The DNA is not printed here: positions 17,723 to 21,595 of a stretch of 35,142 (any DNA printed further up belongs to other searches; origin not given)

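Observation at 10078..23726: Atypical 13.6-kb sugar-ABC cassette: giant binding protein, two permease pairs, and three non-transporter envelope proteins between them, with no ATPase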

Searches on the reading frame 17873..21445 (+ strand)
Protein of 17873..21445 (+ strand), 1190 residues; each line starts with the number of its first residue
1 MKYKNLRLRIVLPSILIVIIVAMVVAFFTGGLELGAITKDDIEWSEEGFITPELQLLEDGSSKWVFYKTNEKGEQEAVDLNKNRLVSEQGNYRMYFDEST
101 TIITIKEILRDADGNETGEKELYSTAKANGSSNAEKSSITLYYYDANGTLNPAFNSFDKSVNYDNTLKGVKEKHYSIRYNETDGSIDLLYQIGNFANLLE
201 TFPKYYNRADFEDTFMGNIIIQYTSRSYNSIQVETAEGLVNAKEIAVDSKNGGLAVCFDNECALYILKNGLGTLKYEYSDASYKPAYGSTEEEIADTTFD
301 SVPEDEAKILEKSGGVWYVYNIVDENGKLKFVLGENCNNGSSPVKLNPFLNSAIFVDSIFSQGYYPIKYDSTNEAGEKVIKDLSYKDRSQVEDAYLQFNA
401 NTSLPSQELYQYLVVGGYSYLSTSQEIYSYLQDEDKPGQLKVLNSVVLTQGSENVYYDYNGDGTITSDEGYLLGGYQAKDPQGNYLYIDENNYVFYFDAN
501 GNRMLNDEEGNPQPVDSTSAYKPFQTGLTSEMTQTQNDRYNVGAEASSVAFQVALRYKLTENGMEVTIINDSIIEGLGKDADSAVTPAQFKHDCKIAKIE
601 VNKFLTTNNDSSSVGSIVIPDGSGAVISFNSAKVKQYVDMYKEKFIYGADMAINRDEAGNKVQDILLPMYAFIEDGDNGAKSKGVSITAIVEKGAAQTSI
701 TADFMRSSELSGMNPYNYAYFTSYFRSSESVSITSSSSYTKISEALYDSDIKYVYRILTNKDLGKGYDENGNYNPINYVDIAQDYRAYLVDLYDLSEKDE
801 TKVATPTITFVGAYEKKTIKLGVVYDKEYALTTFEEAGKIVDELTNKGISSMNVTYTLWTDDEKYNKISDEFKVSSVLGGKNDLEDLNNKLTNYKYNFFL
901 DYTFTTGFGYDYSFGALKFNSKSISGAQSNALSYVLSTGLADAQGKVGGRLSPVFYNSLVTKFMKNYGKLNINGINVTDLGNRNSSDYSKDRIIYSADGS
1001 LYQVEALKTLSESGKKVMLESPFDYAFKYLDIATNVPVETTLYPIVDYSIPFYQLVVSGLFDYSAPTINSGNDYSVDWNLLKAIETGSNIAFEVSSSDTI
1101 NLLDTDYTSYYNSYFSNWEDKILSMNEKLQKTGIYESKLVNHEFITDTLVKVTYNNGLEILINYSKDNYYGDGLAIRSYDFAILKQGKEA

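Call 3: search_protein_families(library=pfam, proteins=[window:17873-21445:+], max_evalue=0.01)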
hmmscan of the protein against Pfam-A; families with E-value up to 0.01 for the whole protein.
window:17873-21445:+ (1190 aa): 1 family
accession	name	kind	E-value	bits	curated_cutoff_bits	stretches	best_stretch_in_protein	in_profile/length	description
PF18952.6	DUF5696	-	2.4e-122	409.9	25.6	1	533-1181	4-612/612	Family of unknown function (DUF5696)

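Call 7: search_protein_families(library=ncbifam, proteins=[window:17873-21445:+], max_evalue=0.001)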
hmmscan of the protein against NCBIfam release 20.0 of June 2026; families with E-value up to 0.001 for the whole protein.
window:17873-21445:+ (1190 aa): 0 families

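Call 8: find_homologous_proteins(query=window:17873-21445:+, max_evalue=0.00001)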
Query window:17873-21445:+ (1190 aa): 25 proteins with E <= 0.00001 among 8000 candidates.
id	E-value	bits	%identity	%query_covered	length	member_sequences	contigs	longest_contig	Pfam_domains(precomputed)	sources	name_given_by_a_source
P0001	0.0e+0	2633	100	100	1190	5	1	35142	PF18952.7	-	-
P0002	0.0e+0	1775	69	100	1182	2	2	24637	PF18952.7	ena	-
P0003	0.0e+0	1764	69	100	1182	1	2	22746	PF18952.7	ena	-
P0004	0.0e+0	1755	69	100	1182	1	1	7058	PF18952.7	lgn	-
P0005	0.0e+0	1755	69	100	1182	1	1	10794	PF18952.7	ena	-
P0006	0.0e+0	1704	67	100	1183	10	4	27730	PF18952.7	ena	-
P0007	0.0e+0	1702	67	100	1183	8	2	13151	PF18952.7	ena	-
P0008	0.0e+0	1547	62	100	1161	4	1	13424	PF18952.7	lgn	-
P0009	0.0e+0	1279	53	100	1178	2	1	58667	PF18952.7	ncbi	-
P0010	0.0e+0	1273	52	100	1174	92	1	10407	PF18952.7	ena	-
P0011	0.0e+0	1254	52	100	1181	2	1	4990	PF18952.7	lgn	-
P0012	0.0e+0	1210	50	100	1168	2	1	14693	PF18952.7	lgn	-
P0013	0.0e+0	1173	50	98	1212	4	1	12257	PF18952.7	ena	-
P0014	0.0e+0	1166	50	99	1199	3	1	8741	PF18952.7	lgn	-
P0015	0.0e+0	1142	50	97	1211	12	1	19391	PF18952.7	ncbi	-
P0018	4.4e-155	536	32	100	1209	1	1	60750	PF18952.7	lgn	-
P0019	1.0e-120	423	43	47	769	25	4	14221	PF09479.17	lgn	-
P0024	4.0e-20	89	26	40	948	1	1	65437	PF18952.7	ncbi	ncbi:MAG: DUF5696 domain-containing protein [Clostridia bacterium]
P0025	1.0e-9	55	25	30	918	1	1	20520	PF18952.7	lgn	-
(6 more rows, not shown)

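Call 9: find_encoding_contigs(protein=P0009, flank=10000, max_places=2)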
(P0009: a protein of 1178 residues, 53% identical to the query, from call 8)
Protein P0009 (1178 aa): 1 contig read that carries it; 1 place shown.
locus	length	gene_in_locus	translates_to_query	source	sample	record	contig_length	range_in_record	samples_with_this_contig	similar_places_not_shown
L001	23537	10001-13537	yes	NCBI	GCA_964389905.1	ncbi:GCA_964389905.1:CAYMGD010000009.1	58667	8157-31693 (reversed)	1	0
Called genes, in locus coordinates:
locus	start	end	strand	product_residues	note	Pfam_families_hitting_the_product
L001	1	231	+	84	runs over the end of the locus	-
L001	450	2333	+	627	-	PF02838:Glyco_hydro_20b (weak), PF00728:Glyco_hydro_20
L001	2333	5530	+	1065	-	PF01547:SBP_bac_1, PF13416:SBP_bac_8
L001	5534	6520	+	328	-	PF00528:BPD_transp_1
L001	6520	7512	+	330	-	PF00528:BPD_transp_1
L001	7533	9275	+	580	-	-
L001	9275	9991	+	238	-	PF04893:Yip1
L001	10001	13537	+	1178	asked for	PF18952:DUF5696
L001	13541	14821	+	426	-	PF00528:BPD_transp_1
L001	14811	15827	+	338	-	PF00528:BPD_transp_1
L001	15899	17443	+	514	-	PF00933:Glyco_hydro_3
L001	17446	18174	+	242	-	PF01182:Glucosamine_iso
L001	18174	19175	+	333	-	PF00583:Acetyltransf_1, PF13673:Acetyltransf_10 (weak), PF13508:Acetyltransf_7, PF13880:Acetyltransf_13 (faint), PF00583:Acetyltransf_1, PF13527:Acetyltransf_9, PF13508:Acetyltransf_7 (weak)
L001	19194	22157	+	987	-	PF02368:Big_2, PF21461:HL_N-beta (faint), PF26182:Ig_NUP210_5th (faint), PF02368:Big_2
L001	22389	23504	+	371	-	PF02608:Bmp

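Call 10: find_encoding_contigs(protein=P0018, flank=10000, max_places=2)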
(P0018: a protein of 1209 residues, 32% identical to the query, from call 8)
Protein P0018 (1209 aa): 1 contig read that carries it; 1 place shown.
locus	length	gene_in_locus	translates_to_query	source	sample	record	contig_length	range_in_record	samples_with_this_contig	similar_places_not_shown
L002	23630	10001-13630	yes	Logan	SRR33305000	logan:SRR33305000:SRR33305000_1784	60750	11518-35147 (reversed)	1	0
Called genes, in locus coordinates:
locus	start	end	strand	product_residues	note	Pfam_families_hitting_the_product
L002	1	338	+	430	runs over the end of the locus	PF02638:GHL10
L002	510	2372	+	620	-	PF02838:Glyco_hydro_20b, PF00728:Glyco_hydro_20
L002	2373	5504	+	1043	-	PF01547:SBP_bac_1, PF13416:SBP_bac_8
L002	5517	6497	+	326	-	PF00528:BPD_transp_1 (weak)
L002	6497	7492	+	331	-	PF00528:BPD_transp_1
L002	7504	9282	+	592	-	PF17170:DUF5128 (faint)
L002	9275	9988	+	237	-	PF04893:Yip1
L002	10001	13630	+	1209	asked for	PF18952:DUF5696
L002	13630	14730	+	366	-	PF00528:BPD_transp_1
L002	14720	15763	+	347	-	PF00528:BPD_transp_1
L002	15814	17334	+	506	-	PF00933:Glyco_hydro_3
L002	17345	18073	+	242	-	PF01182:Glucosamine_iso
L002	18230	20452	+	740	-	PF02368:Big_2, PF26182:Ig_NUP210_5th (faint), PF02368:Big_2, PF22359:Big-like (weak)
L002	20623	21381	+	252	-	-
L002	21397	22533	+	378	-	PF07075:NamZ_N, PF20732:NamZ_C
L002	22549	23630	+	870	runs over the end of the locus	PF00933:Glyco_hydro_3, PF19200:MupG_N, PF05913:MupG_C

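Call 11: find_encoding_contigs(protein=P0024, flank=10000, max_places=2)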
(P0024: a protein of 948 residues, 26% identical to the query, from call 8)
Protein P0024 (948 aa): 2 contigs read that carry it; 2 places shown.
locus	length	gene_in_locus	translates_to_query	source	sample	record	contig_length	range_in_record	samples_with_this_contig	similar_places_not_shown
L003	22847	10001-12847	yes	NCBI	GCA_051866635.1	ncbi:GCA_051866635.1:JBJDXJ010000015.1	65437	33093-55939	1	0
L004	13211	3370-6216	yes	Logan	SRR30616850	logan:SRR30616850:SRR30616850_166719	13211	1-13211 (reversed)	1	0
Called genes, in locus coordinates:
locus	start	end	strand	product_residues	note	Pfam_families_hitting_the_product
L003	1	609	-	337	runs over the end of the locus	PF00149:Metallophos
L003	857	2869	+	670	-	-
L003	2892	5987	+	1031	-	PF01547:SBP_bac_1, PF13416:SBP_bac_8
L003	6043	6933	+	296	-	PF00528:BPD_transp_1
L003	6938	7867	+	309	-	PF00528:BPD_transp_1 (weak)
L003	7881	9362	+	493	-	PF01436:NHL (faint)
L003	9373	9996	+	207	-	PF04893:Yip1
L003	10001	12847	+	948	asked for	PF18952:DUF5696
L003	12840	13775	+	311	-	-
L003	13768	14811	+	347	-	PF00528:BPD_transp_1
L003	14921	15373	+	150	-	PF00293:NUDIX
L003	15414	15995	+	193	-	PF04191:PEMT, PF04140:ICMT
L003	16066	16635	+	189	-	-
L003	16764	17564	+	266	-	PF00497:SBP_bac_3, PF12974:Phosphonate-bd (weak)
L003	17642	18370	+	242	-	PF00528:BPD_transp_1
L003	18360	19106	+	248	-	PF00005:ABC_tran, PF02463:SMC_N (weak), PF13304:AAA_21 (weak)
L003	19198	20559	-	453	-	PF00285:Citrate_synt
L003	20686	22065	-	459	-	PF07833:Cu_amine_oxidN1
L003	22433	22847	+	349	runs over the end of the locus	PF03990:DUF348, PF06725:3D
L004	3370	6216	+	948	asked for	PF18952:DUF5696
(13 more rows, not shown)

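Call 15: find_related_loci(query=A1, collection=genome_contigs, flank=10000)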
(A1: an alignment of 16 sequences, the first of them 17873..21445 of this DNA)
Query A1 (1190 aa) in genome_contigs; peptide patterns used: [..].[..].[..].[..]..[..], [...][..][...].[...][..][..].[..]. (x = any residue, [..] = any of these).
79 stretches matched a pattern; 57 encode a relative of the query (tblastn E <= 1e-3); 57 distinct loci.
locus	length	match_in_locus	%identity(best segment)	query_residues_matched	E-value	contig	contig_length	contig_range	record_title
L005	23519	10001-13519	52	1-1189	0e+0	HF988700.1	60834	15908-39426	Coprobacillus sp. CAG:698 genomic scaffold, scf9, whole genome shotgun sequence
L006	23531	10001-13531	53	1-1189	0e+0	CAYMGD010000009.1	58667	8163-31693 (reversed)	MAG TPA_asm: uncultured Coprobacillus sp. isolate SRP225648_co1_120 genome assembly, contig: NODE_838_length_58667_cov_7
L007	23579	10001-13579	50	1-1183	0e+0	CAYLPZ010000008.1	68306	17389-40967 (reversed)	MAG TPA_asm: uncultured Coprobacillus sp. isolate binchicken_co370_253 genome assembly, contig: NODE_559_length_68306_co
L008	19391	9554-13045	50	1-1154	0e+0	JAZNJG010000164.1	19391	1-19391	MAG: Bacilli bacterium isolate T1900044680_TS20190146.MAGScoT_cleanbin_000036 SGB_1684_k141_2371636, whole genome shotgu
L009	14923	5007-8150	37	4-1187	0e+0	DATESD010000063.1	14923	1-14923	MAG TPA_asm: Bacilli bacterium isolate SMAG_U9092 k141_571471, whole genome shotgun sequence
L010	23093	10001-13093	35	84-1185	4e-175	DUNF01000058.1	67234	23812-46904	MAG TPA_asm: Acholeplasmataceae bacterium isolate AS05jafATM_21 35240_AS05, whole genome shotgun sequence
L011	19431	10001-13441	32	4-1187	3e-175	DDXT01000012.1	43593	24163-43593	MAG TPA_asm: Bacillales bacterium UBA2253 UBA2253_contig_12280, whole genome shotgun sequence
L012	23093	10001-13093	35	84-1185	6e-174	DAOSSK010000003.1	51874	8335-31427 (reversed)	MAG TPA_asm: Bacilli bacterium isolate AMR_MDS_2243 NODE_725_length_51874_cov_6.661881, whole genome shotgun sequence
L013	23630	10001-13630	33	1-1187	1e-173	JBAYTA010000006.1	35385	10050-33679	MAG: Bacilli bacterium isolate SO_2016_LW2_86 scaffold01967_LW138R_2016, whole genome shotgun sequence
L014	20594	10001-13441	33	4-1187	2e-172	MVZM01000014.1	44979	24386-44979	MAG: Tenericutes bacterium ADurb.BinA124 BWY97_contig000014, whole genome shotgun sequence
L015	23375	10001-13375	33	26-1187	8e-169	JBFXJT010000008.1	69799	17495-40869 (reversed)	MAG: Bacilli bacterium isolate CA_2019_TPIn_58 NODE_1310_length_69799_cov_21.468696_TPIn, whole genome shotgun sequence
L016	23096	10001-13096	35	83-1185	7e-167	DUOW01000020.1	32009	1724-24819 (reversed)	MAG TPA_asm: Acholeplasma sp. isolate AS08sgBPME_237 86652_AS08, whole genome shotgun sequence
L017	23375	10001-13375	32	27-1187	9e-165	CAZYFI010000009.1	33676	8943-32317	MAG TPA_asm: uncultured Bacteroidales bacterium isolate SRP263991_co7_841 genome assembly, contig: NODE_1644_length_3367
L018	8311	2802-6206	32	2-1188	4e-162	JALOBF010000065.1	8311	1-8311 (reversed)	MAG: Bacilli bacterium isolate SO_2017_LW2 bin 87 scaffold_18494_c1_LW138R_2017, whole genome shotgun sequence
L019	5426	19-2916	34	153-1187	3e-165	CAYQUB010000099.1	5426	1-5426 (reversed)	MAG TPA_asm: uncultured Bacteroidales bacterium isolate binchicken_co220_56 genome assembly, contig: NODE_10140_length_5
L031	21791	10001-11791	25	551-1187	1e-52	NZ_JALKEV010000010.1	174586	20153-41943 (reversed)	Halalkalibacter sp. APA_J-10(15) NODE_10_length_174586_cov_39.777816, whole genome shotgun sequence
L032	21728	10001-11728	27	590-1188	3e-51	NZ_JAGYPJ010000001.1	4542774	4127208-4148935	Lederbergia citrisecunda strain FJAT-49732 Scaffold1, whole genome shotgun sequence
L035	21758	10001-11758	27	533-1169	4e-50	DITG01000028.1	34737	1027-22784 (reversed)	MAG TPA_asm: Acholeplasmataceae bacterium UBA6190 UBA6190_contig_182405, whole genome shotgun sequence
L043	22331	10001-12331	25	65-1164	2e-44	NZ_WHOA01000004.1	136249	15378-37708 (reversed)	Paenibacillus phytorum strain LMG 31458 Contig_1_91.9391, whole genome shotgun sequence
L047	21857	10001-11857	24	525-1186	4e-41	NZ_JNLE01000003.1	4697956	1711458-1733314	Clostridium sp. KNHs205 BR73DRAFT_scf7180000000014_quiver.3_C, whole genome shotgun sequence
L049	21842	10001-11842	28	545-1185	1e-49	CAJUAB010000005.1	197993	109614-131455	MAG TPA_asm: uncultured Acetatifactor sp. isolate MGBC122974 genome assembly, contig: MGBC122974.5, whole genome shotgun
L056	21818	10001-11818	25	543-1184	2e-32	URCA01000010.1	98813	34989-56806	uncultured Ruminococcaceae bacterium isolate UMGS856 genome assembly, contig: NODE_60_length_98813_cov_8.435458, whole g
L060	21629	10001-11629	27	604-1180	6e-44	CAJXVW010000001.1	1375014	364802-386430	MAG TPA_asm: uncultured Tenericutes bacterium isolate SRR6201695_bin.11_MetaBAT_v2.12.1_MAG genome assembly, contig: NOD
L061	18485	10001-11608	25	615-1183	1e-30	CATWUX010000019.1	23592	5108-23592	MAG TPA_asm: uncultured Oscillospiraceae bacterium isolate ERR9578176_bin.28_MetaWRAP_v1.3_MAG genome assembly, contig:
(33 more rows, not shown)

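Call 23: search_solved_structures(query=A1, max_evalue=10)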
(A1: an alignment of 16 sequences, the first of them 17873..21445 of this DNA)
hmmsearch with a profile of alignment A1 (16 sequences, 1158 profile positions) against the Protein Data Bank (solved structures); distinct sequences matched with E-value up to 10: 0.

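Call 28: search_protein_families(library=pfam, proteins=[L032:709-2040:+, L043:1363-2751:+, L049:735-2297:+, L056:1213-2580:+, L035:180-2000:+, L060:182-2089:+, L031:681-2060:+, L003:857-2869:+, L047:13948-15390:+, L049:14054-15502:+], max_evalue=0.001)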
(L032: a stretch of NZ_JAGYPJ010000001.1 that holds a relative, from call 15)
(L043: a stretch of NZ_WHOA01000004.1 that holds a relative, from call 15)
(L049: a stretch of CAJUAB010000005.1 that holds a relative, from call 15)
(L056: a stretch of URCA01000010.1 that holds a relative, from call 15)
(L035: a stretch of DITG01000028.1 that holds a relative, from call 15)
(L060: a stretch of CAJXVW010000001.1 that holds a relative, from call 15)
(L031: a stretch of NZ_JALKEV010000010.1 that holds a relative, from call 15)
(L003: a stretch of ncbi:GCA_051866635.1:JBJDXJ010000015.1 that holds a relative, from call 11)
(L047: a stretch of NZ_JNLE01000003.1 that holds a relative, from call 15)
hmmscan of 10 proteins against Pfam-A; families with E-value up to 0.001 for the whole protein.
L032:709-2040:+ (443 aa): 2 families
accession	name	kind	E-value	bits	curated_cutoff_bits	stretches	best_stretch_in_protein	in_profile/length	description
PF13416.11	SBP_bac_8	-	8.3e-28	98.4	27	1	87-350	5-233/279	Bacterial extracellular solute-binding protein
PF01547.30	SBP_bac_1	-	8.4e-26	92.1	26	1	89-353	18-294/307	Bacterial extracellular solute-binding protein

L043:1363-2751:+ (462 aa): 1 family
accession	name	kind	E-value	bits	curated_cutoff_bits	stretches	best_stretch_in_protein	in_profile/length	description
PF13416.11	SBP_bac_8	-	6.5e-16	59.4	27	1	87-409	1-274/279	Bacterial extracellular solute-binding protein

L049:735-2297:+ (520 aa): 1 family
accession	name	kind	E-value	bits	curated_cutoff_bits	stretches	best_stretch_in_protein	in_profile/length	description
PF12010.13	DUF3502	-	1.2e-07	32.5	24.4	1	450-514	3-68/69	Domain of unknown function (DUF3502)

L056:1213-2580:+ (455 aa): 1 family
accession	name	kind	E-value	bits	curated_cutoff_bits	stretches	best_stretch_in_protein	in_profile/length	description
PF13552.11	DUF4127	-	1.4e-142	476.2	27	1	5-444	2-435/489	Protein of unknown function (DUF4127)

L035:180-2000:+ (606 aa): 1 family
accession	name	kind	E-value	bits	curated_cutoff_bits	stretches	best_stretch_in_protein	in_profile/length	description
PF20578.4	aBig_2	-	4.5e-31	107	27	2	35-101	20-88/89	Atrophied bacterial Ig domain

L060:182-2089:+ (635 aa): 2 families
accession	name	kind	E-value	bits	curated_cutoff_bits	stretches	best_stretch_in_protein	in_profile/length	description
PF13416.11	SBP_bac_8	-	3.9e-17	63.4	27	1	255-540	7-244/279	Bacterial extracellular solute-binding protein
PF01547.30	SBP_bac_1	-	4e-14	53.7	26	1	259-539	23-300/307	Bacterial extracellular solute-binding protein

L031:681-2060:+ (459 aa): 2 families
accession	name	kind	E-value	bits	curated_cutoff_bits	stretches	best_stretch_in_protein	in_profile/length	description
PF13416.11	SBP_bac_8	-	3.6e-24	86.5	27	1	104-368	4-233/279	Bacterial extracellular solute-binding protein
PF01547.30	SBP_bac_1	-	2e-22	81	26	1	107-367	18-290/307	Bacterial extracellular solute-binding protein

L003:857-2869:+ (670 aa): 0 families

L047:13948-15390:+ (480 aa): 1 family
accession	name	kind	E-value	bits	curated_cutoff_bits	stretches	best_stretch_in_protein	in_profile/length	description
PF01547.30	SBP_bac_1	-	7.9e-15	56.1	26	1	95-383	6-295/307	Bacterial extracellular solute-binding protein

L049:14054-15502:+ (482 aa): 1 family
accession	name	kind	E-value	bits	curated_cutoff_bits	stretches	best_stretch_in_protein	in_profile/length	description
PF01547.30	SBP_bac_1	-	8.1e-15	56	26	1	95-389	3-290/307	Bacterial extracellular solute-binding protein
